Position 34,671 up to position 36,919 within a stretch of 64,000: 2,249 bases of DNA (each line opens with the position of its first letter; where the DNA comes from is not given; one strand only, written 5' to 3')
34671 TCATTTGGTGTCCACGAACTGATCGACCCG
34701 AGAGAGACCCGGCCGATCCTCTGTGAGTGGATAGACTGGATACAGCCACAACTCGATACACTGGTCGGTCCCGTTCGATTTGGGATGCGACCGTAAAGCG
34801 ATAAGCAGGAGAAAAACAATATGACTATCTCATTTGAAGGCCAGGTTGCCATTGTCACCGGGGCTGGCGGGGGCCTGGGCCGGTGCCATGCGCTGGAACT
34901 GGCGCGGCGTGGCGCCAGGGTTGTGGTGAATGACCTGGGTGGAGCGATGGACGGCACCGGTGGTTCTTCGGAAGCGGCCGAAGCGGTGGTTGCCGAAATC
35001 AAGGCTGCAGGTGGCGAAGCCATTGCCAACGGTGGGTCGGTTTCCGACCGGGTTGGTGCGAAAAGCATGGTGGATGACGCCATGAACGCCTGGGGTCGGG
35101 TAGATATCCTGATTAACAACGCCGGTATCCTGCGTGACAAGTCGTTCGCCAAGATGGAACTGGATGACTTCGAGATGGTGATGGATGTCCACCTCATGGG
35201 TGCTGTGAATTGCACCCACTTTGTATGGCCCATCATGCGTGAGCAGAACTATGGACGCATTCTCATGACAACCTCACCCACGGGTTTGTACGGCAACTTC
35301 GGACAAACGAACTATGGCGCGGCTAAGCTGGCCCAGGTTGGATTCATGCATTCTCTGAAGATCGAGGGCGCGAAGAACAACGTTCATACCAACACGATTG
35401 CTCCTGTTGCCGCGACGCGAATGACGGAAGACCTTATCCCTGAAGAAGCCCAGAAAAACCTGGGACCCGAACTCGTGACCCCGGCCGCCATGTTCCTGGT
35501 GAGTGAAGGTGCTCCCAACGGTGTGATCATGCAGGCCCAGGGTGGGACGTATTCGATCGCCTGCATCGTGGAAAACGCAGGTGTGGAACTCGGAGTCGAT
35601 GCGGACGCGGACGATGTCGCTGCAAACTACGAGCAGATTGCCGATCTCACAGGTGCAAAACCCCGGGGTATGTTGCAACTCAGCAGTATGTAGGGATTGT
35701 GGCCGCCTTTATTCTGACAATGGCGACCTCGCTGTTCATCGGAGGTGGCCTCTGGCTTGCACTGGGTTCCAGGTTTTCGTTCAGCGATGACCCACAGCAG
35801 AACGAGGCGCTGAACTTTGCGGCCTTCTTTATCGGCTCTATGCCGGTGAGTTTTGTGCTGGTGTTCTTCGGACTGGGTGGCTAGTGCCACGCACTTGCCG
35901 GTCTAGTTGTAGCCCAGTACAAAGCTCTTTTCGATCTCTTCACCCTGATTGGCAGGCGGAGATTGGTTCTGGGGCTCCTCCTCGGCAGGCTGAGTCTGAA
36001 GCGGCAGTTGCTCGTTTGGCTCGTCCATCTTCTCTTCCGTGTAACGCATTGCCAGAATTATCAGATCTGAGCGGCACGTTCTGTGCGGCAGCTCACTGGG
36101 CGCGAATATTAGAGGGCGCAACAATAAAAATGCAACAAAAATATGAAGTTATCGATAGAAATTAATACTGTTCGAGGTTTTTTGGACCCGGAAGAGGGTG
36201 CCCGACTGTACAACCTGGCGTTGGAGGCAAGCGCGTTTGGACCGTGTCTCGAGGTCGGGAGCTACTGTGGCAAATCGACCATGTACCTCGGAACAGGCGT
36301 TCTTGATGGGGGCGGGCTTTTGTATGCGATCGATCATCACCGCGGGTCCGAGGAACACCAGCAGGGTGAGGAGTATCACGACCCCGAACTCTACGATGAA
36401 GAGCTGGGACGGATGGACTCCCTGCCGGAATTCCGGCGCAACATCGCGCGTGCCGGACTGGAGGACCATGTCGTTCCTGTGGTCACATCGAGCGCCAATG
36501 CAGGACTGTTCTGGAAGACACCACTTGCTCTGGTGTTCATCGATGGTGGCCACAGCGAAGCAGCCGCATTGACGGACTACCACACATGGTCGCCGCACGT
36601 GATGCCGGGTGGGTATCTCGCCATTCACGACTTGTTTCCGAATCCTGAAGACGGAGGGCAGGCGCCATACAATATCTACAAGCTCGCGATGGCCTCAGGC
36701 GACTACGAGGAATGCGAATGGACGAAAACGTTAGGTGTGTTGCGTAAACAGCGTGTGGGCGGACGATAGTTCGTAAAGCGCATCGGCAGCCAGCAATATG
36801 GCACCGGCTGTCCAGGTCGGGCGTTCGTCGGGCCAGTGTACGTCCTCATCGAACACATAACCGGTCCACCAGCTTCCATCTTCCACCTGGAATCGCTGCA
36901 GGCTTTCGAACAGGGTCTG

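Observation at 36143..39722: Complete methylmannose-polysaccharide (MMP)-like biosynthetic cluster in a Gammaproteobacterium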

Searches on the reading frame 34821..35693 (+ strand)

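Call 29: search_protein_families(library=pfam, proteins=[window:34821-35693:+], max_evalue=0.0001)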
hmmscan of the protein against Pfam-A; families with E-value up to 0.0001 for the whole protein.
window:34821-35693:+ (290 aa): 3 families
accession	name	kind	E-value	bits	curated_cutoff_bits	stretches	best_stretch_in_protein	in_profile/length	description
PF00106.31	adh_short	-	7.8e-44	149.9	26.6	1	8-206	1-191/195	short chain dehydrogenase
PF13561.12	adh_short_C2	-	1.7e-28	100.2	27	1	14-205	1-184/236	Enoyl-(Acyl carrier protein) reductase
PF08659.16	KR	-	1.6e-19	71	22.6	1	10-184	3-168/180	KR domain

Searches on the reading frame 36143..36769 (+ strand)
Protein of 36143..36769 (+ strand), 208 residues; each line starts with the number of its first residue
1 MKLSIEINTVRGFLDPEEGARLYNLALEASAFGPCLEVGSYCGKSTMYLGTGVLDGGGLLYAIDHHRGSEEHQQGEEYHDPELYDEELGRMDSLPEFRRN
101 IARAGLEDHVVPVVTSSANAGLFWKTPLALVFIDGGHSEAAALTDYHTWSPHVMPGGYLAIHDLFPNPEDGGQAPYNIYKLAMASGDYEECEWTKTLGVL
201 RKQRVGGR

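Call 3: search_protein_families(library=pfam, proteins=[window:36143-36769:+], max_evalue=0.01)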
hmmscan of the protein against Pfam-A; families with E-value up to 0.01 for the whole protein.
window:36143-36769:+ (208 aa): 1 family
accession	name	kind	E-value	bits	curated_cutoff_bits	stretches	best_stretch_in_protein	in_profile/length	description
PF13578.12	Methyltransf_24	-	6.8e-22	78.8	26.3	1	36-163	1-104/105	Methyltransferase domain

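Call 4: search_protein_families(library=ncbifam, proteins=[window:36143-36769:+], max_evalue=0.01)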
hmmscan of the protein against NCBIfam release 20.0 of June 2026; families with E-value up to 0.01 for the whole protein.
window:36143-36769:+ (208 aa): 0 families

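Call 6: search_solved_structures(query=window:36143-36769:+, max_evalue=1, show_alignments=2)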
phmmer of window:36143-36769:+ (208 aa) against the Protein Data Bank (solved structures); distinct sequences matched with E-value up to 1: 13.
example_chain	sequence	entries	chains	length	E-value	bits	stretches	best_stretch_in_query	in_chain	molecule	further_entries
6g7d_A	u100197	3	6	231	8.5e-58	198.7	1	8-202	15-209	Methyltransferase domain protein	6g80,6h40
7on7_A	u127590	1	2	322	5.4e-15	58.8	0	45-90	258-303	SAKe6BE-L2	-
7onc_A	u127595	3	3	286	1.2e-06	31.4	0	44-84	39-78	SAKe6BE | S6BE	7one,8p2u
3ssm_A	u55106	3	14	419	0.05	16.4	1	127-174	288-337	Methyltransferase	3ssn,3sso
5eg5_A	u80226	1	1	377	0.16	14.7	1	53-109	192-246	Arsenic methyltransferase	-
4kw7_A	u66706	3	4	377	0.16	14.7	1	53-109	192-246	Arsenic methyltransferase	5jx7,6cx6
4fr0_A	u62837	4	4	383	0.17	14.7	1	53-109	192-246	Arsenic methyltransferase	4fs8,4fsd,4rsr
8pjq_A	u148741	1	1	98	0.37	13.5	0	45-85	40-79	SAKe2BE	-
3t7r_A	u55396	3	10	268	0.42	13.4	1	95-163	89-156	Putative methyltransferase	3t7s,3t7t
3e7p_A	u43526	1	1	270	0.43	13.3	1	95-163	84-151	Putative methyltransferase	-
8c9s_A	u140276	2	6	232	0.48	13.2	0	16-60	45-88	Putative O-methyltransferase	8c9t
3kkz_A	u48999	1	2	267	0.71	12.6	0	96-163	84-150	uncharacterized protein Q5LES9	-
3vx3_A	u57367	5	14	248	0.82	12.4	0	108-181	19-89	ATPase involved in chromosome partitioning, ParA/MinD family, Mrp homolog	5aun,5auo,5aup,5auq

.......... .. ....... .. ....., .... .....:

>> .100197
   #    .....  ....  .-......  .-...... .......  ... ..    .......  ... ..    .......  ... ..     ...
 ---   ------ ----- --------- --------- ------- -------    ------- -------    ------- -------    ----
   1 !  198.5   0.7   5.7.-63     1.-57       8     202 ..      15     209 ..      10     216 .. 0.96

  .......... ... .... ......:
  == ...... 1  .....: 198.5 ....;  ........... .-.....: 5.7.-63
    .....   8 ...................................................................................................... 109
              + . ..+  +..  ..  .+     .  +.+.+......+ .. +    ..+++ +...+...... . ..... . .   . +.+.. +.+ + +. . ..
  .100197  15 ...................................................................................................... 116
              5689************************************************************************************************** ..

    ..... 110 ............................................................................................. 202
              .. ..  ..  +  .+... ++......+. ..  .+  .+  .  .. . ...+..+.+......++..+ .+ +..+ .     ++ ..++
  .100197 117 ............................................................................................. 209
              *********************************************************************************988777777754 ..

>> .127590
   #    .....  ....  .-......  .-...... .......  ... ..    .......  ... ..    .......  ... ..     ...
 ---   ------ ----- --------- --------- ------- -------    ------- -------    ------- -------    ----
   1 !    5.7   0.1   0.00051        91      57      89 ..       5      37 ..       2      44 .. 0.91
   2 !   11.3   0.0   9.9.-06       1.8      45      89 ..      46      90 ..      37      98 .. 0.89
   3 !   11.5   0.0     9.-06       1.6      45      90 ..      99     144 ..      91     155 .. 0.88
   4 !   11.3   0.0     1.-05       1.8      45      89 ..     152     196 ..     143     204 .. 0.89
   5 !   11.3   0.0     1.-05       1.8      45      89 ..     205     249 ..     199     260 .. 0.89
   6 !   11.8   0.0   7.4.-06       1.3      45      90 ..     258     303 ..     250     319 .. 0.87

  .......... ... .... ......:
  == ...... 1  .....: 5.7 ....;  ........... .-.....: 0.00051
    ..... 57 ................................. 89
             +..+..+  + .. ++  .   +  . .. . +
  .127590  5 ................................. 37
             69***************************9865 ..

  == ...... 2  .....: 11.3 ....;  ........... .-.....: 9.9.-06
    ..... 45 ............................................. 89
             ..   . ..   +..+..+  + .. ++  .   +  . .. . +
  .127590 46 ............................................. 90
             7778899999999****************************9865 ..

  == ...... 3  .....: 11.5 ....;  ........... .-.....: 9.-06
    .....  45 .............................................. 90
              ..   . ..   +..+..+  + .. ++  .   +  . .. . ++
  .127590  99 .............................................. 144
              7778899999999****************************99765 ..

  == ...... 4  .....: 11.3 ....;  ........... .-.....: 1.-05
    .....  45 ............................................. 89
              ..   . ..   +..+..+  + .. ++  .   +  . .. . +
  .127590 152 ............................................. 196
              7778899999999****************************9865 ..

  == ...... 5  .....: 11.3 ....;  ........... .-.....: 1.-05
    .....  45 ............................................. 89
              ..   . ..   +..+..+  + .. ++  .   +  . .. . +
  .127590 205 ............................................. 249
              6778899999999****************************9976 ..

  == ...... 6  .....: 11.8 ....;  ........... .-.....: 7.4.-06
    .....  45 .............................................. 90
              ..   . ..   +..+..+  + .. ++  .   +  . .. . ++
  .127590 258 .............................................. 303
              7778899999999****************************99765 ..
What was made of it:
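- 36143..36769 (+): MeT1-like Methyltransf_24 enzyme (208 aa), predicted reducing-end 1-O-methyltransferase, convergent with the other three genes. Pfam finds PF13578 (call 3). phmmer against M. hassiacum MeT1 6G7D gives E 8.5e-58 (call 6).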

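Call 64: search_protein_families(library=padloc, proteins=[window:36143-36769:+], max_evalue=0.001)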
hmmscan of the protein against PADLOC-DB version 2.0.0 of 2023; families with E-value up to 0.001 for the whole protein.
window:36143-36769:+ (208 aa): 0 families
